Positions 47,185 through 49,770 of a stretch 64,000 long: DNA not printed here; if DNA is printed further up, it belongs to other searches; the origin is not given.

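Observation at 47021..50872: MFS-transporter/lipid-A-type acyltransferase fusion plus PimA-like mannosyltransferase behind a PhaR-like regulator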

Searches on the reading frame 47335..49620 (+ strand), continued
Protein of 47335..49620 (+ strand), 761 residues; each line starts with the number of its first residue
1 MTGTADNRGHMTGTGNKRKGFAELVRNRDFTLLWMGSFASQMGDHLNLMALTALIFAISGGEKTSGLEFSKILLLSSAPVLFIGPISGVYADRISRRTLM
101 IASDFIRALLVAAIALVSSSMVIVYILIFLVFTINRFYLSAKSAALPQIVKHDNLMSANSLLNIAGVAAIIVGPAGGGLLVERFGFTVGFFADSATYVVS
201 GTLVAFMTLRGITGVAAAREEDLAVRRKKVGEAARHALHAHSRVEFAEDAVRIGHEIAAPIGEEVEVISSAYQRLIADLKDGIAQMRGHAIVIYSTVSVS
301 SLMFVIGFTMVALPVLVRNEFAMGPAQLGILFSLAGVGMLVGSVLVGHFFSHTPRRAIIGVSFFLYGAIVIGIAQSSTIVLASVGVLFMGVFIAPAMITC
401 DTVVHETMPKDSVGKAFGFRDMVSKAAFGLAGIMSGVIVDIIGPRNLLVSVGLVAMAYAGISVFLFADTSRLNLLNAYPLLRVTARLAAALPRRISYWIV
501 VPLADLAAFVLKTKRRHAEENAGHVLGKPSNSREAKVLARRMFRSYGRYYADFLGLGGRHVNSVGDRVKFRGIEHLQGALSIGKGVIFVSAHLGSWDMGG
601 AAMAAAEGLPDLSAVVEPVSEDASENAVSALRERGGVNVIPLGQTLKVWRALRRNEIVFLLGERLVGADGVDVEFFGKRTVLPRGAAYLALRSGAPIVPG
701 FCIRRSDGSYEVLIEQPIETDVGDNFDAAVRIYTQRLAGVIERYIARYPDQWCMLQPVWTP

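Call 10: find_encoding_contigs(protein=P0002, flank=10000, max_places=2)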
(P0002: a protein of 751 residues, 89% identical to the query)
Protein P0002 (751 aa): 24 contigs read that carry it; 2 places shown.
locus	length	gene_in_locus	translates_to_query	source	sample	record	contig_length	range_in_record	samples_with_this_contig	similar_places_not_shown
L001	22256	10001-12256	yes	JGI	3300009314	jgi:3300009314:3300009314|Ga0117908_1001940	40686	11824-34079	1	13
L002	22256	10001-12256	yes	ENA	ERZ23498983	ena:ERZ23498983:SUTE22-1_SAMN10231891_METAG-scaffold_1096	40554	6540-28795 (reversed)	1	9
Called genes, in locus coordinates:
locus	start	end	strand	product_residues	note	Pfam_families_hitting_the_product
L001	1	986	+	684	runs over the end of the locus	-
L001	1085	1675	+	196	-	-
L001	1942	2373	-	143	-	PF19762:DUF6249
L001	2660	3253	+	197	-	PF07638:Sigma70_ECF (weak), PF04542:Sigma70_r2, PF08281:Sigma70_r4_2, PF04545:Sigma70_r4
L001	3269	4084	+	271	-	PF00881:Nitroreductase (weak)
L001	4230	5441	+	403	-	PF04165:DUF401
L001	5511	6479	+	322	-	PF00892:EamA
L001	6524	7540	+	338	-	PF07719:TPR_2 (faint), PF13424:TPR_12 (faint), PF13428:TPR_14 (faint), PF00515:TPR_1 (faint), PF13181:TPR_8 (faint), PF13414:TPR_11 (faint), PF13432:TPR_16 (faint), PF14559:TPR_19 (faint), +2 more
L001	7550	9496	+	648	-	PF03169:OPT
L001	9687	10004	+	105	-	PF07879:PHB_acc_N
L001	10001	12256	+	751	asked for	PF05977:MFS_3, PF07690:MFS_1, PF03279:Lip_A_acyltrans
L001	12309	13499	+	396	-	PF13439:Glyco_transf_4, PF13579:Glyco_trans_4_4, PF00534:Glycos_transf_1, PF13692:Glyco_trans_1_4, PF13524:Glyco_trans_1_2 (faint)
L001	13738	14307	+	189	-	PF13560:HTH_31, PF01381:HTH_3, PF07883:Cupin_2, PF02311:AraC_binding (weak)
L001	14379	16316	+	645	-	PF11369:DUF3160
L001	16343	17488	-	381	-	PF00890:FAD_binding_2 (weak), PF01266:DAO, PF13738:Pyr_redox_3 (faint)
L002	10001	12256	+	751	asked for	PF05977:MFS_3, PF07690:MFS_1, PF03279:Lip_A_acyltrans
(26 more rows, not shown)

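Call 11: find_encoding_contigs(protein=P0052, flank=10000, max_places=1)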
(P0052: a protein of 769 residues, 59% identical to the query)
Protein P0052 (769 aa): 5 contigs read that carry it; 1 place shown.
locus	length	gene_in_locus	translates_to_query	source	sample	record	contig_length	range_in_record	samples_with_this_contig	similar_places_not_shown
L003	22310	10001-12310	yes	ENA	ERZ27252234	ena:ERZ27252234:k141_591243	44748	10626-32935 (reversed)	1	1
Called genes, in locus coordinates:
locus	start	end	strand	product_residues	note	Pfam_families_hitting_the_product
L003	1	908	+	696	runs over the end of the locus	-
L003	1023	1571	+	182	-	PF13490:zf-HC2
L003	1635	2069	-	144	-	PF19762:DUF6249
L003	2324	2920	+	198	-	PF04542:Sigma70_r2, PF08281:Sigma70_r4_2, PF04545:Sigma70_r4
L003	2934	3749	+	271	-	PF00881:Nitroreductase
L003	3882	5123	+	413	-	PF04165:DUF401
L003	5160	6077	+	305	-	PF00892:EamA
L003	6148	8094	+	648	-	PF03169:OPT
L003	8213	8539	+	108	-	PF07879:PHB_acc_N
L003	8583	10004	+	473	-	PF04055:Radical_SAM, PF13186:SPASM (weak)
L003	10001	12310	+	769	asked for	PF05977:MFS_3, PF07690:MFS_1, PF03279:Lip_A_acyltrans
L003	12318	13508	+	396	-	PF13439:Glyco_transf_4, PF13477:Glyco_trans_4_2 (faint), PF13579:Glyco_trans_4_4, PF20706:GT4-conflict (faint), PF00534:Glycos_transf_1, PF13692:Glyco_trans_1_4, PF13524:Glyco_trans_1_2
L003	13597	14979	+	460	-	PF04055:Radical_SAM, PF13186:SPASM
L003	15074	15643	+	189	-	PF13560:HTH_31, PF01381:HTH_3, PF12844:HTH_19 (weak), PF07883:Cupin_2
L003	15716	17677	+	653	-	PF11369:DUF3160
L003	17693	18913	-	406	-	PF12679:ABC2_membrane_2, PF12698:ABC2_membrane_3, PF01061:ABC2_membrane, PF12730:ABC2_membrane_4 (weak)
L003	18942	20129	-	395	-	PF12679:ABC2_membrane_2, PF12698:ABC2_membrane_3, PF01061:ABC2_membrane, PF12730:ABC2_membrane_4 (weak)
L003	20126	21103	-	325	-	PF00005:ABC_tran, PF13304:AAA_21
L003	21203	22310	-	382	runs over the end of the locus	PF01266:DAO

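Call 12: find_encoding_contigs(protein=P0074, flank=10000, max_places=1)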
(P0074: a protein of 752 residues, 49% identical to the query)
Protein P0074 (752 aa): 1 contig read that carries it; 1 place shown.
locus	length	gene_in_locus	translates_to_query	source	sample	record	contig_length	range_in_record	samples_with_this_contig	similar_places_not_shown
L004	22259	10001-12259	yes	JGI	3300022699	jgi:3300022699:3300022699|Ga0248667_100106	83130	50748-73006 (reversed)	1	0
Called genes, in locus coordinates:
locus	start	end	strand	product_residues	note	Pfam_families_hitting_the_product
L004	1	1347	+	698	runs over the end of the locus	-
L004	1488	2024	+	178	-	PF13490:zf-HC2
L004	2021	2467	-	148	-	PF19762:DUF6249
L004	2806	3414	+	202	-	PF04542:Sigma70_r2, PF08281:Sigma70_r4_2, PF04545:Sigma70_r4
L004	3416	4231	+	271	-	PF00881:Nitroreductase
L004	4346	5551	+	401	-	PF04165:DUF401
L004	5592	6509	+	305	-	PF00892:EamA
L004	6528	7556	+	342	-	PF13424:TPR_12 (faint), PF14559:TPR_19 (faint), PF07719:TPR_2 (faint), PF13428:TPR_14 (faint), PF13432:TPR_16 (faint), PF13181:TPR_8 (faint), PF00515:TPR_1 (faint), PF13414:TPR_11 (faint), +1 more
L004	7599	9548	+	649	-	PF03169:OPT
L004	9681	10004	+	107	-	PF07879:PHB_acc_N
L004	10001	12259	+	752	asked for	PF05977:MFS_3, PF07690:MFS_1, PF05977:MFS_3 (weak), PF07690:MFS_1, PF03279:Lip_A_acyltrans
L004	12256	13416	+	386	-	PF13439:Glyco_transf_4, PF13579:Glyco_trans_4_4, PF20706:GT4-conflict, PF00534:Glycos_transf_1, PF13692:Glyco_trans_1_4, PF13524:Glyco_trans_1_2 (weak)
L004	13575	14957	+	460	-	PF04055:Radical_SAM, PF13186:SPASM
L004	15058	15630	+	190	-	PF01381:HTH_3, PF12844:HTH_19 (weak), PF13560:HTH_31, PF02311:AraC_binding (weak), PF07883:Cupin_2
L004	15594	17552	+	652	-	PF11369:DUF3160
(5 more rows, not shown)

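Call 19: find_encoding_contigs(protein=P0118, flank=10000, max_places=2)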
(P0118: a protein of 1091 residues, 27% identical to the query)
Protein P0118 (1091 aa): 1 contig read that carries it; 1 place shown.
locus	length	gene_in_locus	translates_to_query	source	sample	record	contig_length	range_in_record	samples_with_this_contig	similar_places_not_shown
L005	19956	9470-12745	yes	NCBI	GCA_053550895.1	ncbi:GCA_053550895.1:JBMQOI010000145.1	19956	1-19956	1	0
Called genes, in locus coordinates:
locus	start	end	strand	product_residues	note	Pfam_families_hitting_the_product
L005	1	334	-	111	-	?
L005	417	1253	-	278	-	PF00702:Hydrolase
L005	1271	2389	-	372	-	PF06750:A24_N_bact, PF01478:Peptidase_A24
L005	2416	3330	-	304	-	PF08501:Shikimate_dh_N, PF01488:Shikimate_DH, PF18317:SDH_C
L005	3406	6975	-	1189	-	PF13185:GAF_2, PF13426:PAS_9, PF08447:PAS_3, PF08447:PAS_3, PF00989:PAS, PF08448:PAS_4, PF13426:PAS_9, PF02518:HATPase_c, +6 more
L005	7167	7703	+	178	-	PF01883:FeS_assembly_P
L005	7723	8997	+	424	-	PF01266:DAO (weak), PF01494:FAD_binding_3, PF04820:Trp_halogenase, PF05834:Lycopene_cycl (faint), PF07992:Pyr_redox_2 (weak), PF12831:FAD_oxidored, PF04820:Trp_halogenase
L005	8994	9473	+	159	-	-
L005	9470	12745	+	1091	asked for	PF03176:MMPL, PF03279:Lip_A_acyltrans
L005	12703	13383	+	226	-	PF03548:LolA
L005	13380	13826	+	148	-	PF07977:FabA, PF22818:ApeI-like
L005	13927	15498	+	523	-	PF07969:Amidohydro_3 (weak), PF01979:Amidohydro_1 (faint), PF07969:Amidohydro_3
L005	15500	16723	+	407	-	PF01042:Ribonuc_L-PSP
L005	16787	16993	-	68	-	-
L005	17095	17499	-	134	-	-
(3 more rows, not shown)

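Call 20: find_encoding_contigs(protein=P0083, flank=8000, max_places=2)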
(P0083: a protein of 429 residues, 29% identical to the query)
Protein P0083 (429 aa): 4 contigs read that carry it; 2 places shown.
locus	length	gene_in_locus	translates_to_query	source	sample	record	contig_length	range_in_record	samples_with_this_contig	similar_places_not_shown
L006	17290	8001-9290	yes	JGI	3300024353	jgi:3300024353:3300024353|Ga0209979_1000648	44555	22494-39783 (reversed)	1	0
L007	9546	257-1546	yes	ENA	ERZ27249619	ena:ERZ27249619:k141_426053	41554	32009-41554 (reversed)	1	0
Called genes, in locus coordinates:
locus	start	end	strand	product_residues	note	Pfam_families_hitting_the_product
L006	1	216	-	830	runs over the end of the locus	PF01564:Spermine_synth (weak)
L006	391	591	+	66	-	-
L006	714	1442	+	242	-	-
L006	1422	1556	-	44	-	-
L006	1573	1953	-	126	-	-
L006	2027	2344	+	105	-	-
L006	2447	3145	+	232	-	-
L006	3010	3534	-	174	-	-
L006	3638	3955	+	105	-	-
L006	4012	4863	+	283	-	PF01476:LysM, PF23473:LysM3_LYK4_5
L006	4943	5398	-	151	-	PF00908:dTDP_sugar_isom, PF05523:FdtA (weak), PF14667:Polysacc_synt_C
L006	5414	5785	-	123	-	-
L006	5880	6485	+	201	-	PF01121:CoaE, PF13238:AAA_18 (faint)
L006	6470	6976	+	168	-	PF00583:Acetyltransf_1, PF13508:Acetyltransf_7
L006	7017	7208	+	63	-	-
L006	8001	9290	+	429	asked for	PF05977:MFS_3, PF13347:MFS_2 (weak), PF07690:MFS_1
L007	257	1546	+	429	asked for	PF05977:MFS_3, PF13347:MFS_2 (weak), PF07690:MFS_1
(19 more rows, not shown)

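Call 21: find_encoding_contigs(protein=P0081, flank=8000, max_places=1)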
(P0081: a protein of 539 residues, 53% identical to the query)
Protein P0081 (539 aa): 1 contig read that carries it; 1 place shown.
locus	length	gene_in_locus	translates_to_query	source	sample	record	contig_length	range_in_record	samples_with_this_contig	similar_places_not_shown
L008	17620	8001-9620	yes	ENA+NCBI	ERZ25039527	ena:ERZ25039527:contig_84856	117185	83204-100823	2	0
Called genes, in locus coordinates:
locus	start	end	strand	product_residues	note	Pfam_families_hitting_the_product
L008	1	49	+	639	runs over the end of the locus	-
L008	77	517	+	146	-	-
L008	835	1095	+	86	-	-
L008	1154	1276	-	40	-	-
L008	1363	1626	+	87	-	-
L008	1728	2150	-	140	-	-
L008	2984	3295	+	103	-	-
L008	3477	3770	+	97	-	PF04165:DUF401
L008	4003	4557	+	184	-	PF04165:DUF401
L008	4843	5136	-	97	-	-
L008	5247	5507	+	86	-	PF00892:EamA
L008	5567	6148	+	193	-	PF03169:OPT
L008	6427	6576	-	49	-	-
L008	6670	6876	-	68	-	-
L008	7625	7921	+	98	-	PF07879:PHB_acc_N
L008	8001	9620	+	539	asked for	PF05977:MFS_3, PF07690:MFS_1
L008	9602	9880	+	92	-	PF03279:Lip_A_acyltrans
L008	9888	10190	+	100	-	PF03279:Lip_A_acyltrans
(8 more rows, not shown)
